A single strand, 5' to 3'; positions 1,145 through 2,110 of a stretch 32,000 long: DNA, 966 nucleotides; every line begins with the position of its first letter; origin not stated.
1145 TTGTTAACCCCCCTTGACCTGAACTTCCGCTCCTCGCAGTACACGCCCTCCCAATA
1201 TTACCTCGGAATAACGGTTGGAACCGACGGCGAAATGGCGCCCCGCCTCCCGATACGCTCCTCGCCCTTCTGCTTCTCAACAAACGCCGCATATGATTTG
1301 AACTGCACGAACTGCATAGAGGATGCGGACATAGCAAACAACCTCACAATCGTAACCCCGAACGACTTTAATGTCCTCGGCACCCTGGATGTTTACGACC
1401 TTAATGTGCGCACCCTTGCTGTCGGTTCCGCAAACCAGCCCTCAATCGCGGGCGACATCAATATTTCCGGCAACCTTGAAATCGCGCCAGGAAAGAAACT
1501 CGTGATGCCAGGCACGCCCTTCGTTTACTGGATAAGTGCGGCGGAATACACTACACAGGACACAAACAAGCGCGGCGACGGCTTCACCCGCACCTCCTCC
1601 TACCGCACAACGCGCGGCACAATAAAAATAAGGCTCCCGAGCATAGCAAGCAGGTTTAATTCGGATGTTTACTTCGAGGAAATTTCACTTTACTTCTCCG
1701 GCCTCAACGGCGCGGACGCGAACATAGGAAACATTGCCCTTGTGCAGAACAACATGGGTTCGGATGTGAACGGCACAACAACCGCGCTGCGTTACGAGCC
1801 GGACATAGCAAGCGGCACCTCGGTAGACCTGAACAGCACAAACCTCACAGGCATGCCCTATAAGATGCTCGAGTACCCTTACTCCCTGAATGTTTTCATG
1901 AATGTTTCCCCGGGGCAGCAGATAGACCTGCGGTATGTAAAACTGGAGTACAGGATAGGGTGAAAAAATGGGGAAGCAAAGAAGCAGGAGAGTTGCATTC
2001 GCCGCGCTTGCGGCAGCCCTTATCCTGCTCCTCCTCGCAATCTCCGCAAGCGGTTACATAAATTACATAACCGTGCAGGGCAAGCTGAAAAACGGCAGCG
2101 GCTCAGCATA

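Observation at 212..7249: Candidate cell-surface attachment locus: pilin plus three tandem paralogs plus a giant Cys/Asp-repeat protein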

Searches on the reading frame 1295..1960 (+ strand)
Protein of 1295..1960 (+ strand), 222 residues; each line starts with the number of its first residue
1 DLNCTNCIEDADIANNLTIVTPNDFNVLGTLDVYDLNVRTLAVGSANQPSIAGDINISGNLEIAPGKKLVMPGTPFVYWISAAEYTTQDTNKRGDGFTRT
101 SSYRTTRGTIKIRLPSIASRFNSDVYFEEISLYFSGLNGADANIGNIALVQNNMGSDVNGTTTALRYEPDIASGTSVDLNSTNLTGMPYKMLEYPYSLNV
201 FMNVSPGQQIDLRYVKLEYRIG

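Call 36: search_protein_representatives(alignment_id=A3)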
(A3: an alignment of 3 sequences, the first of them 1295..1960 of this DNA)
Query: 3 sequences, 235 profile positions. Proteins with E-value up to 0.001 (for the whole library): 14; up to 1e-10: 3; up to 1e-30: 3. The best 14 are listed.
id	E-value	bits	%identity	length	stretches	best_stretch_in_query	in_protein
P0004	2.0e-93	328.5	-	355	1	1-235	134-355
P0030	3.2e-69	249.3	-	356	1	1-234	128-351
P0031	2.3e-65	236.7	-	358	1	1-234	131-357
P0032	1.4e-09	54.1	-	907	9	61-117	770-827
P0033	2.3e-07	46.8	-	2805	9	45-91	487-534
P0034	6.2e-07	45.5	-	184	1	85-233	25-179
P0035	5.3e-06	42.4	-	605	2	60-234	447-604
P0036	1.2e-05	41.2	-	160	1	59-234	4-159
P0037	1.3e-05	41.2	-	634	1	75-233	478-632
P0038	2.0e-05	40.6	-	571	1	59-234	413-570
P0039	4.5e-05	39.4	-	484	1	83-233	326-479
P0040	6.9e-05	38.8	-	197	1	116-233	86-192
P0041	1.6e-04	37.6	-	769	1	59-234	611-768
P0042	2.4e-04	37.0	-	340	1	85-233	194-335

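Call 39: search_protein_families(library=phrogs, proteins=[P0034, P0035, P0036, P0037, P0038, P0039, P0040, P0041, P0042], max_evalue=0.001)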
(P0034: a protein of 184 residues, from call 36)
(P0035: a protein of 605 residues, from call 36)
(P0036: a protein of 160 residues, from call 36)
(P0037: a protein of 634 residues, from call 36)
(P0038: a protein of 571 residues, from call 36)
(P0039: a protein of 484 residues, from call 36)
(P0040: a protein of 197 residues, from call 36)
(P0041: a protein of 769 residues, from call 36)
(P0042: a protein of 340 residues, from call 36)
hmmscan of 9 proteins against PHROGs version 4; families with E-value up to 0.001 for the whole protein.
P0034 (184 aa): 0 families

P0035 (605 aa): 0 families

P0036 (160 aa): 0 families

P0037 (634 aa): 0 families

P0038 (571 aa): 0 families

P0039 (484 aa): 6 families
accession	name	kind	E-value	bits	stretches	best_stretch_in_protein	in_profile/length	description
phrog_30390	-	unknown function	5.1e-07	29.5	1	74-127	368-423/766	-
phrog_1330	-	tail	5.2e-06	25.6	1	62-330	739-966/1361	tail protein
phrog_38058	-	tail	6.7e-06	25.6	1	43-79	138-174/708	tail fiber protein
phrog_2710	-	tail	3.5e-05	23.4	1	100-129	130-159/781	tail fiber protein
phrog_2647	-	head and packaging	8.8e-05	22.7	1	74-129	55-106/336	head decoration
phrog_26630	-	tail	0.00079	19.2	0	98-129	119-150/506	tail fiber protein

P0040 (197 aa): 0 families

P0041 (769 aa): 0 families

P0042 (340 aa): 1 family
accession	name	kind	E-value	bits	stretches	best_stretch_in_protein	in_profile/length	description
phrog_28838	-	unknown function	0.00075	19.2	1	22-183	384-559/661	-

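Call 40: search_protein_families(library=pfam, proteins=[P0034, P0035, P0036, P0037, P0038, P0039, P0040, P0041, P0042], max_evalue=0.01)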
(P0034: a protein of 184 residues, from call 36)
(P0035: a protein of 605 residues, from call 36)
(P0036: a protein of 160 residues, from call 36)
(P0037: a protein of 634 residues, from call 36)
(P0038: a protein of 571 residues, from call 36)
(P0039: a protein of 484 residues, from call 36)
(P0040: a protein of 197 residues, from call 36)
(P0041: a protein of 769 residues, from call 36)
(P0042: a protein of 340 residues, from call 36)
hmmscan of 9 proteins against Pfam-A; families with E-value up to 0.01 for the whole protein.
P0034 (184 aa): 0 families

P0035 (605 aa): 0 families

P0036 (160 aa): 0 families

P0037 (634 aa): 0 families

P0038 (571 aa): 0 families

P0039 (484 aa): 1 family
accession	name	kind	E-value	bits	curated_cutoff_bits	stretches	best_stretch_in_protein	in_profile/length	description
PF02018.23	CBM_4_9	-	0.00045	21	25.9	1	160-300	1-127/136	Carbohydrate binding domain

P0040 (197 aa): 0 families

P0041 (769 aa): 0 families

P0042 (340 aa): 1 family
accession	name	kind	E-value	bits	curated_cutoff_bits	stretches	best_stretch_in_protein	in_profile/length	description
PF02018.23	CBM_4_9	-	0.0001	23.1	25.9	1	22-148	1-127/136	Carbohydrate binding domain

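Call 52: find_encoding_contigs(protein=P0039, flank=10000, max_places=2)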
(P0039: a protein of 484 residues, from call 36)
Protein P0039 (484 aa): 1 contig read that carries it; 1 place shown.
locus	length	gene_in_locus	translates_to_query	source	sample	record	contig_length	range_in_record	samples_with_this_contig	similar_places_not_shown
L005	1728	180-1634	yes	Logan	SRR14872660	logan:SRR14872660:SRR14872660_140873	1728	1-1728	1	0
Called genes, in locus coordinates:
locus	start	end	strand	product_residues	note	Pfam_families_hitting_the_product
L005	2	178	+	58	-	?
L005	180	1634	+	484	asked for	-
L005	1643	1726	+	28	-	?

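Call 53: find_encoding_contigs(protein=P0038, flank=10000, max_places=2)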
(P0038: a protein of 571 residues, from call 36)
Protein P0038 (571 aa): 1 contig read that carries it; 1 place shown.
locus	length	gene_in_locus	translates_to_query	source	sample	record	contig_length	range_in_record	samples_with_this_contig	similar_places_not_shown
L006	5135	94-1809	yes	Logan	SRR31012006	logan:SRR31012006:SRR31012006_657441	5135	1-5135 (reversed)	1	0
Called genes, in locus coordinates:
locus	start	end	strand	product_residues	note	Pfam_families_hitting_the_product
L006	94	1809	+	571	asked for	-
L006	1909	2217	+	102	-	-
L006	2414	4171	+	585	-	PF10150:RNase_E_G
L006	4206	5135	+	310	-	?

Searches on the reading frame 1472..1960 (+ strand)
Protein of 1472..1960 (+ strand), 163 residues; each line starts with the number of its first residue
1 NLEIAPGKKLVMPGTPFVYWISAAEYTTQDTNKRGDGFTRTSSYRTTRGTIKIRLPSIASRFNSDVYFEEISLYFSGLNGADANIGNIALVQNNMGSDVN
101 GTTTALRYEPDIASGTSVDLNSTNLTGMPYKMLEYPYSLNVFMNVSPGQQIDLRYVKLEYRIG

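Call 48: find_homologous_proteins(query=A5, max_evalue=0.001)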
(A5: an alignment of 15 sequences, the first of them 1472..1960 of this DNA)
Query A5 (15 sequences) (163 aa, profile of the alignment): 2 proteins with E <= 0.001 among 1114 candidates.
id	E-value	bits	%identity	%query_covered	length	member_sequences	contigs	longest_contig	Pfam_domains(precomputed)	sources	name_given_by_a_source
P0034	6.5e-40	154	25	71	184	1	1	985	-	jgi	jgi:hypothetical protein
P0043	1.5e-20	91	26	55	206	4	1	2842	-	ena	-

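Call 58: predict_structure(alignment_id=A6)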
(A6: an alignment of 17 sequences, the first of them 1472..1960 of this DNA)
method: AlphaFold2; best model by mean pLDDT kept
length: 163 residues; sequences in the alignment: 17
mean_pLDDT: 82.7   pTM: 0.79
mean pLDDT of the five models: 82.7, 82.5, 80.5, 79.8, 71.2
residues with pLDDT >= 90: 74; 70-90: 57; 50-70: 27; < 50: 5
segments of 3 or more residues with pLDDT < 50: 1-3
pLDDT, mean of each block of 10 residues (from residue 1): 52 71 76 72 90 82 83 92 92 66 88 94 93 89 92 93 81
secondary structure, 60 per line:
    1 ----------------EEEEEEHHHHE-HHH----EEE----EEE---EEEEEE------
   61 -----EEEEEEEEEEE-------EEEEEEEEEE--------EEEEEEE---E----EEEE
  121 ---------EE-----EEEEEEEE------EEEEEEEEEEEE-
elements in order: E17-22 H23-26 E36-38 E43-45 E49-54 E66-76 E84-93 E102-108 E117-120 E137-144 E151-162

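Call 63: fold_search(model_id=the predicted structure, library=pdb)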
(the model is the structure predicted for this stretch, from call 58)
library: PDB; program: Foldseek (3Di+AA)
matches with E <= 10: 1825; with E <= 0.001: 12
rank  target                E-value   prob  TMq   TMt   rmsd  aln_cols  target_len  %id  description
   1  2yc4_B                3.4e-04  1.00  0.40  0.47   7.7       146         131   11  Intraflagellar Transport Complex 25-27 from Chlamydomonas (released 2011-03-23)
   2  2yc4_A                3.8e-04  1.00  0.39  0.46   7.8       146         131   11  Intraflagellar Transport Complex 25-27 from Chlamydomonas (released 2011-03-23)
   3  4d8m                  4.0e-04  1.00  0.48  0.17   5.6       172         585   10  Crystal structure of Bacillus thuringiensis Cry5B nematocidal toxin (released 2012-12-19)
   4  6sgf_D                4.5e-04  1.00  0.54  0.64   4.9       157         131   12  Molecular insight into a new low affinity xylan binding module CBM86, from the xylanolytic gut symbiont Roseburia inte (released 2019-11-20)
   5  6owk                  4.5e-04  1.00  0.45  0.16   5.4       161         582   12  Crystal structure of a Bacillus thuringiensis Cry1B.867 tryptic core variant (released 2019-06-19)
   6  5jzg_B                4.7e-04  0.99  0.35  0.27  11.4       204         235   10  CryoEM structure of the native empty particle of a human rhinovirus C (released 2016-07-13)
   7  9qws_A                5.0e-04  1.00  0.36  0.08   7.5       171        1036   11  Cryo-EM structure of the human UBR4/KCMF1/CALM1 complex (C-term dimer interface focused refinement) (released 2025-09-03)
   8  2waa                  6.8e-04  1.00  0.39  0.22   7.2       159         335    9  Structure of a family two carbohydrate esterase from Cellvibrio japonicus (released 2009-03-24)
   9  5j09_A                8.9e-04  0.93  0.27  0.26  12.4       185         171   11  Crystal structure of decameric BFDV Capsid Protein (released 2016-05-04)
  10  6l62_A                8.9e-04  0.90  0.27  0.25  11.3       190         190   13  Neutralization mechanism of a monoclonal antibody targeting a porcine circovirus type 2 Cap protein conformational epi (released 2020-02-12)
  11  1a34_A                9.4e-04  0.99  0.31  0.33   9.8       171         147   12  SATELLITE TOBACCO MOSAIC VIRUS/RNA COMPLEX (released 1998-04-29)
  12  7ay3                  9.9e-04  1.00  0.41  0.51   6.3       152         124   12  Crystal structure of the CBM36-1 domain of a multidomain xylanase from the hindgut metagenome of Trinervitermes trinervo (released 2020-11-18)
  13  1ddl_C                1.0e-03  0.98  0.31  0.30  10.9       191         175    9  DESMODIUM YELLOW MOTTLE TYMOVIRUS (released 2000-10-30)
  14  7c9y_C                1.0e-03  0.98  0.35  0.28  11.7       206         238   12  Coxsackievirus B5 (CVB5) F-particle (released 2020-08-12)
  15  1oop_C                1.1e-03  0.87  0.27  0.22  13.2       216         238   11  The Crystal Structure of Swine Vesicular Disease Virus (released 2003-04-22)
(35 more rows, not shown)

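Call 64: fold_search(model_id=the predicted structure, library=viral)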
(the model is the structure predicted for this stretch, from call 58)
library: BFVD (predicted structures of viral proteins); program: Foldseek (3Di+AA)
matches with E <= 10: 1888; with E <= 0.001: 23
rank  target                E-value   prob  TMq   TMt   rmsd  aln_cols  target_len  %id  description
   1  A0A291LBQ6            3.7e-06  1.00  0.53  0.15   5.4       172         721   14  Tail fiber protein / pectate lyase superfamily protein [Klebsiella phage vB_KpnM_KpV79]
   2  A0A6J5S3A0            2.5e-05  1.00  0.47  0.18   6.2       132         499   17  Uncharacterized protein [uncultured Caudovirales phage]
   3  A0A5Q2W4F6            5.8e-05  1.00  0.45  0.10   7.5       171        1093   10  (no name in the UniProt tables at hand)
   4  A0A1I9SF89            6.8e-05  1.00  0.57  0.14   5.4       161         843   12  Probable tail spike protein [Klebsiella phage vB_KpnP_KpV767]
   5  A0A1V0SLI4            9.4e-05  1.00  0.49  0.16   7.6       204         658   12  Collagen triple helix repeat containing protein [Klosneuvirus KNV1]
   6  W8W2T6                1.5e-04  1.00  0.43  0.47   7.6       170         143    9  Uncharacterized protein [Invertebrate iridovirus 25]
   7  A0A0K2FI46            1.8e-04  1.00  0.54  0.15   5.2       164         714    8  Uncharacterized protein [Achromobacter phage phiAxp-3]
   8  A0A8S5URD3            2.0e-04  1.00  0.33  0.26   9.3       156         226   12  Uncharacterized protein [Siphoviridae sp. ctg6c78]
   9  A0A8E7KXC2            2.4e-04  1.00  0.41  0.13   6.8       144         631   14  (no name in the UniProt tables at hand)
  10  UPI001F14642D         2.9e-04  1.00  0.56  0.15   5.3       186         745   11  (no name look-up for this kind of identifier)
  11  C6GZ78                2.9e-04  1.00  0.37  0.19  12.1       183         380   14  Movement protein [Fig latent virus 1]
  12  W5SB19                3.2e-04  0.99  0.35  0.22  14.1       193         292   13  Collagen triple helix repeat protein [Pithovirus sibericum]
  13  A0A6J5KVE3            3.7e-04  0.99  0.32  0.08   8.5       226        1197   10  Major tropism determinant N-terminal domain-containing protein [uncultured Caudovirales phage]
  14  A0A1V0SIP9            4.1e-04  1.00  0.45  0.39   8.2       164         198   15  Uncharacterized protein [Klosneuvirus KNV1]
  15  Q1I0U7                5.4e-04  0.92  0.30  0.13  23.9       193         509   13  Putative outer capsid protein VP5 [Micromonas pusilla reovirus (isolate Netherlands/2005)]
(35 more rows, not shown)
